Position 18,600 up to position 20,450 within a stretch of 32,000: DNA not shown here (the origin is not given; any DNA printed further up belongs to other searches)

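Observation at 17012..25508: Candidate new carboxylic-acid processing module: Fdc1-like UbiD + UbiX + MDR reductase + carboxylic acid reductase (+ PaaI thioesterase)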

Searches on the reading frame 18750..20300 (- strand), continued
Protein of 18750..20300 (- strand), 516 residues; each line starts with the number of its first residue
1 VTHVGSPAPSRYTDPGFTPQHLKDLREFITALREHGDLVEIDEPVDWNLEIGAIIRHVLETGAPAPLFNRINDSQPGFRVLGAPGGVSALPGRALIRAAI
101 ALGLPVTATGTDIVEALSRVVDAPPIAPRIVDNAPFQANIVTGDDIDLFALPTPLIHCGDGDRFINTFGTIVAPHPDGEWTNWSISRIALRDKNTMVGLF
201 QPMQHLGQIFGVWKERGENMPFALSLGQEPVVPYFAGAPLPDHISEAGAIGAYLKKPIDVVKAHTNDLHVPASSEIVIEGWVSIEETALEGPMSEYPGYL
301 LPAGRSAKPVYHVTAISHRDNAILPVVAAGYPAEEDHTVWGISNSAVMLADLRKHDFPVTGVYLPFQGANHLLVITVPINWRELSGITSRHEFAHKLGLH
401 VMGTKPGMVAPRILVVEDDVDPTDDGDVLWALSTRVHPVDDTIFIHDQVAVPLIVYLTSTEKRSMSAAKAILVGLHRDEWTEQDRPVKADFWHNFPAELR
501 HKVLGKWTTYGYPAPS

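Call 72: find_homologous_proteins(query=L124:14788-15948:-, max_evalue=1e-60)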
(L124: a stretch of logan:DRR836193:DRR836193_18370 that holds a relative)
Query L124:14788-15948:- (387 aa): 1202 proteins with E <= 1e-60 among 8000 candidates; the best 120 are listed.
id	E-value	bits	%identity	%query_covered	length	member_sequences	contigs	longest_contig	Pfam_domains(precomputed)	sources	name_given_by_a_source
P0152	3.1e-212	723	82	99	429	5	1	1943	PF07993.19,PF01370.28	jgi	jgi:fatty acid CoA ligase FadD9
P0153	3.6e-207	706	81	100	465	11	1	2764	PF07993.19,PF01370.28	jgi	jgi:fatty acid CoA ligase FadD9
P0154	3.2e-205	700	80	100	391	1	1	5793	PF07993.19,PF01370.28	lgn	-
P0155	5.5e-201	686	79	100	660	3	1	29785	PF00550.32,PF07993.19,PF01370.28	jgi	jgi:fatty acid CoA ligase FadD9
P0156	1.1e-197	675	77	100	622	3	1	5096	PF00550.32,PF07993.19,PF01370.28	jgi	jgi:fatty acid CoA ligase FadD9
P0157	1.8e-189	648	85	87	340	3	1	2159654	PF07993.19,PF01370.28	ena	-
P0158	3.8e-177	607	70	100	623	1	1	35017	PF00550.32,PF07993.19,PF01370.28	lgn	-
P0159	1.4e-175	602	71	100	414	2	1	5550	PF01073.26,PF07993.19,PF01370.28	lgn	-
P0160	3.0e-174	598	69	100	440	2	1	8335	PF07993.19,PF01370.28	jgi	jgi:fatty acid CoA ligase FadD9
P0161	4.0e-174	597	70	100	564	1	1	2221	PF00550.32,PF07993.19,PF01370.28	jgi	jgi:fatty acid CoA ligase FadD9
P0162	8.6e-174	596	71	99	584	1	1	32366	PF00550.32,PF07993.19,PF01370.28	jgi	jgi:fatty acid CoA ligase FadD9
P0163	2.2e-173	595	70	100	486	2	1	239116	PF07993.19,PF01370.28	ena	-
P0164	7.7e-173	593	70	100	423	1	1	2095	PF07993.19,PF01370.28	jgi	jgi:fatty acid CoA ligase FadD9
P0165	1.0e-172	593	70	100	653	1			PF00550.32,PF07993.19,PF01370.28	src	-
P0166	1.2e-172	592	68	100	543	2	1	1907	PF00550.32,PF07993.19,PF01370.28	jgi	jgi:fatty acid CoA ligase FadD9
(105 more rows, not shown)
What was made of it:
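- Tried and rejected: The genome and metagenome scans and the context look-ups were exhausted before the 29.8-kb contig of P0155 could be read (call 72).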

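Call 73: find_encoding_contigs(protein=P0157, flank=10000, max_places=3)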
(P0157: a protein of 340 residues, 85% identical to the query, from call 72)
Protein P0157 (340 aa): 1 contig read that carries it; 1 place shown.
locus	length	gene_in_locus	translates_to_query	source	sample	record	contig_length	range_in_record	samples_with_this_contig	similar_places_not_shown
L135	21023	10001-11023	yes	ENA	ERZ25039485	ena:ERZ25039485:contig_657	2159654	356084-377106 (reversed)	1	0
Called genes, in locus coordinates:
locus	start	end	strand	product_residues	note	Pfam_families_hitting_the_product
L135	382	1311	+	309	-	PF00296:Bac_luciferase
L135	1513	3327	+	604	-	PF00743:FMO-like (weak), PF01266:DAO (faint), PF07992:Pyr_redox_2 (weak), PF13450:NAD_binding_8 (weak), PF13738:Pyr_redox_3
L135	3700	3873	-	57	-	-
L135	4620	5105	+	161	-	PF01047:MarR (faint)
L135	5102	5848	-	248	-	PF00106:adh_short, PF08659:KR, PF23441:SDR, PF13561:adh_short_C2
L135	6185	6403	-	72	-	-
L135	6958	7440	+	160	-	PF13622:4HBT_3 (weak), PF03061:4HBT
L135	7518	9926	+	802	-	PF00501:AMP-binding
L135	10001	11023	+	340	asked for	PF01370:Epimerase (weak), PF07993:NAD_binding_4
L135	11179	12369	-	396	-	PF00296:Bac_luciferase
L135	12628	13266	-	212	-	PF12697:Abhydrolase_6 (weak), PF00561:Abhydrolase_1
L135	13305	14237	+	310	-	PF12146:Hydrolase_4 (weak), PF00561:Abhydrolase_1, PF12697:Abhydrolase_6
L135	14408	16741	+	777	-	PF06480:FtsH_ext, PF00004:AAA, PF07728:AAA_5 (faint), PF17862:AAA_lid_3, PF01434:Peptidase_M41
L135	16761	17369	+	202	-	PF01227:GTP_cyclohydroI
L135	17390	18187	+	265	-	PF00809:Pterin_bind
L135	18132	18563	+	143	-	PF02152:FolB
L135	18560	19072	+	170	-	PF01288:HPPK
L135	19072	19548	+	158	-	PF11377:DUF3180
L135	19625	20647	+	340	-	PF20570:DUF6779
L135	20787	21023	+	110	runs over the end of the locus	-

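Call 79: search_protein_families(library=ncbifam, proteins=[L124:13740-14753:-, L124:12773-13720:-, L124:11403-11765:+], max_evalue=0.00001)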
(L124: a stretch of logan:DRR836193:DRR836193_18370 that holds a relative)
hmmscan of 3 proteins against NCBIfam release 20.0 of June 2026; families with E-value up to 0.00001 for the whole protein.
L124:13740-14753:- (337 aa): 22 families
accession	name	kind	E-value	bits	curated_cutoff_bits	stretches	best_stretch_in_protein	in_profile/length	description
NF047908.1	AldhRedAhr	equivalog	5e-74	249.2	470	1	3-336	3-335/335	NADPH-dependent aldehyde reductase Ahr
NF006940.0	PRK09422.1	equivalog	7.4e-56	189.5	344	1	16-334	13-333/338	alcohol dehydrogenase AdhP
TIGR02822.1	adh_fam_2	subfamily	4.6e-44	150.8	283.5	1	15-326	15-320/329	zinc-binding alcohol dehydrogenase family protein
NF010344.0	PRK13771.1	subfamily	2.3e-42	145.2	349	1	23-334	21-331/334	putative alcohol dehydrogenase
NF041172.1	AcrlCoa_red_Thmprot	equivalog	2.4e-32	112.2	500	1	24-326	22-324/334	acryloyl-CoA reductase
NF041097.1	keto_inos_dh_IolM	equivalog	4.3e-32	111.2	450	1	21-324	44-378/389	scyllo-inosose 3-dehydrogenase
NF007489.0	PRK10083.1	equivalog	1.4e-31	109.7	376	1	19-275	16-273/339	Zn-dependent oxidoreductase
TIGR02824.1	quinone_pig3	subfamily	1.8e-29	102.8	296.8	2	116-335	89-324/325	putative NAD(P)H quinone oxidoreductase, PIG3 family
TIGR03989.1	Rxyl_3153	subfamily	3.4e-28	99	440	2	13-108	12-106/370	NDMA-dependent alcohol dehydrogenase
NF003808.0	PRK05396.1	equivalog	3.5e-26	91.9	380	1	26-285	24-287/341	L-threonine 3-dehydrogenase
TIGR00692.1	tdh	equivalog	6.2e-25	87.9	458.35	1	24-284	20-285/340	L-threonine 3-dehydrogenase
TIGR03366.1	HpnZ_proposed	hypoth_equivalog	2.6e-24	86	328.1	1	25-283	3-277/315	putative phosphonate catabolism associated alcohol dehydrogenase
TIGR03201.1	dearomat_had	equivalog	3.8e-24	85.4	338.65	1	7-335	2-348/349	6-hydroxycyclohex-1-ene-1-carbonyl-CoA dehydrogenase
NF007642.0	PRK10309.1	equivalog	1.1e-23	84.1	550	1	28-262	26-261/347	galactitol-1-phosphate 5-dehydrogenase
TIGR03451.1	mycoS_dep_FDH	equivalog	1.7e-18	66.6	512.9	1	23-264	22-279/358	S-(hydroxymethyl)mycothiol dehydrogenase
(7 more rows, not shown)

L124:12773-13720:- (315 aa): 4 families
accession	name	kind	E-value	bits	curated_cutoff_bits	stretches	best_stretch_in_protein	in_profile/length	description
TIGR03466.1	HpnA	hypoth_equivalog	1.1e-10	41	367.65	1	6-73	3-69/327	hopanoid-associated sugar epimerase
NF052578.1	StrlDmthSdmBMthl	equivalog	1.5e-07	31.5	600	1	7-124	4-130/328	sterol demethylase protein SdmB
TIGR03649.1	ergot_EASG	subfamily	2.5e-07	30.5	256.4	1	6-291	2-281/287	ergot alkaloid biosynthesis protein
NF042422.1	oxyalk_red_OleD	equivalog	1.8e-06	27.6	580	1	6-73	3-67/329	2-alkyl-3-oxoalkanoate reductase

L124:11403-11765:+ (120 aa): 2 families
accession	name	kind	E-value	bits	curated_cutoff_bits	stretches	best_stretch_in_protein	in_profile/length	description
NF041920.1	DmpI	equivalog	1.9e-07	30.8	70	0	3-47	12-56/59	4-oxalocrotonate tautomerase DmpI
NF002571.1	PRK02220.1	equivalog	1.7e-06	27.9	55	0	59-98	10-49/61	2-hydroxymuconate tautomerase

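Call 81: get_annotated_region(hit=H1, flank=9000)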
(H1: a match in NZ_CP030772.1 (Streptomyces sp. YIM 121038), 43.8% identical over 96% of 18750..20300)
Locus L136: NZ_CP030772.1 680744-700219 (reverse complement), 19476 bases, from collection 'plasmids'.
description: Streptomyces sp. YIM 121038 plasmid pSSP121038, complete sequence
organism: Streptomyces sp. YIM 121038 (NCBI taxid 2136401)
taxonomy: Bacteria; Actinomycetota; Actinomycetes; Kitasatosporales; Streptomycetaceae; Streptomyces; Streptomyces sp. YIM 121038
host: -; source: pure culture,soil; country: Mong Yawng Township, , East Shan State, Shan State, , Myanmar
typing (MOB-suite, as given by PLSDB): non-mobilizable
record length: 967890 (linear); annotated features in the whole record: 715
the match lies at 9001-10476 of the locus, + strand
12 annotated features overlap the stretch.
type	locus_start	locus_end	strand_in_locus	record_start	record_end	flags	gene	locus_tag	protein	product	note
CDS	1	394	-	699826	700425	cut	-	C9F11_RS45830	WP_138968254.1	helix-turn-helix domain-containing protein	-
CDS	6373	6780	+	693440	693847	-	-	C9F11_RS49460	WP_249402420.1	cupin domain-containing protein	-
CDS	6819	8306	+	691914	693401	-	-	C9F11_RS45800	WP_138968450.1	aldehyde dehydrogenase family protein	-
CDS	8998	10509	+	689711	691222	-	-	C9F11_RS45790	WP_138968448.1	UbiD family decarboxylase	-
CDS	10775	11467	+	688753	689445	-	-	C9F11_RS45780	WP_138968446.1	aminotransferase class I/II-fold pyridoxal phosphate-dependent enzyme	GO:0009058 - biosynthetic process [Evidence IEA]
CDS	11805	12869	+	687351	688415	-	-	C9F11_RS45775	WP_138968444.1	IS110 family transposase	-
CDS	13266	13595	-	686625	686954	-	-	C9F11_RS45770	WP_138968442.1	winged helix-turn-helix domain-containing protein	-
CDS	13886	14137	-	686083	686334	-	-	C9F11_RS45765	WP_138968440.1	hypothetical protein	-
CDS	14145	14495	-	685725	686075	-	-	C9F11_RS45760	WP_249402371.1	hypothetical protein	-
CDS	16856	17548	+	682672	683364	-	-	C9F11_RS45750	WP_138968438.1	mechanosensitive ion channel family protein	-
CDS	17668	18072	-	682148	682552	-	-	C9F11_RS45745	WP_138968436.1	metalloregulator ArsR/SmtB family transcription factor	GO:0006355 - regulation of DNA-templated transcription [Evidence IEA]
CDS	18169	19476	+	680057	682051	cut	-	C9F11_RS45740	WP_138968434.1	heavy metal translocating P-type ATPase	-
